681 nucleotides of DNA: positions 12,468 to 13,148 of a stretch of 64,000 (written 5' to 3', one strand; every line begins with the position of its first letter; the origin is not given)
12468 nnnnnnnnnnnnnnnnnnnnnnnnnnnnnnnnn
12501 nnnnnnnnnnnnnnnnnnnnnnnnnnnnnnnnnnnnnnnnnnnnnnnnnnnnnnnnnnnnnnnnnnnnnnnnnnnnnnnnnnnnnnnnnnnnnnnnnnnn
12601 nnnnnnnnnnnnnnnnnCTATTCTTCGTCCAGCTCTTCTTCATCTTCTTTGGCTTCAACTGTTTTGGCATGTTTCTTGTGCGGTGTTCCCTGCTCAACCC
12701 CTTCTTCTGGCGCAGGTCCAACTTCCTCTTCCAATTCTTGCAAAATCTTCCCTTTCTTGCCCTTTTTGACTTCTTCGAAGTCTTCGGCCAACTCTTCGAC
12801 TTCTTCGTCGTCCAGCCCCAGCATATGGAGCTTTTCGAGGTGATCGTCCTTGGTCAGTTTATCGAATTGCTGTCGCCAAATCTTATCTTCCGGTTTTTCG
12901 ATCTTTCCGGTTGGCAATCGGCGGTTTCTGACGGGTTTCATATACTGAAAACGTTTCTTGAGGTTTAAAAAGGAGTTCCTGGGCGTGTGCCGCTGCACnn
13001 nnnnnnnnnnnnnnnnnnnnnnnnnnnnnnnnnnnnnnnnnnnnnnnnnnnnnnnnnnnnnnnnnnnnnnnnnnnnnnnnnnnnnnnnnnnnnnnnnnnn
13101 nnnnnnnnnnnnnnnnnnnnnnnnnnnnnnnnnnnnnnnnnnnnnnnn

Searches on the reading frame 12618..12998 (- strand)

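Call 7: search_protein_families(library=pfam, proteins=[window:12618-12998:-], max_evalue=0.1)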
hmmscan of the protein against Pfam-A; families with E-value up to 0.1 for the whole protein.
window:12618-12998:- (126 aa): 0 families

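Call 8: search_protein_families(library=ncbifam, proteins=[window:12618-12998:-], max_evalue=0.1)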
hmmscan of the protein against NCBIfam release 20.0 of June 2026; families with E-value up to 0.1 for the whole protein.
window:12618-12998:- (126 aa): 1 family
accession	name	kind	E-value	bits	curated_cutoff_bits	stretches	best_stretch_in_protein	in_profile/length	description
NF009461.0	PRK12821.1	equivalog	0.028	13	399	1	39-80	380-423/477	aspartyl/glutamyl-tRNA amidotransferase subunit C-like protein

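Call 53: search_protein_families(library=phrogs, proteins=[window:12618-12998:-], max_evalue=0.01)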
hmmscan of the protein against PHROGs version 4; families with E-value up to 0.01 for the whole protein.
window:12618-12998:- (126 aa): 0 families
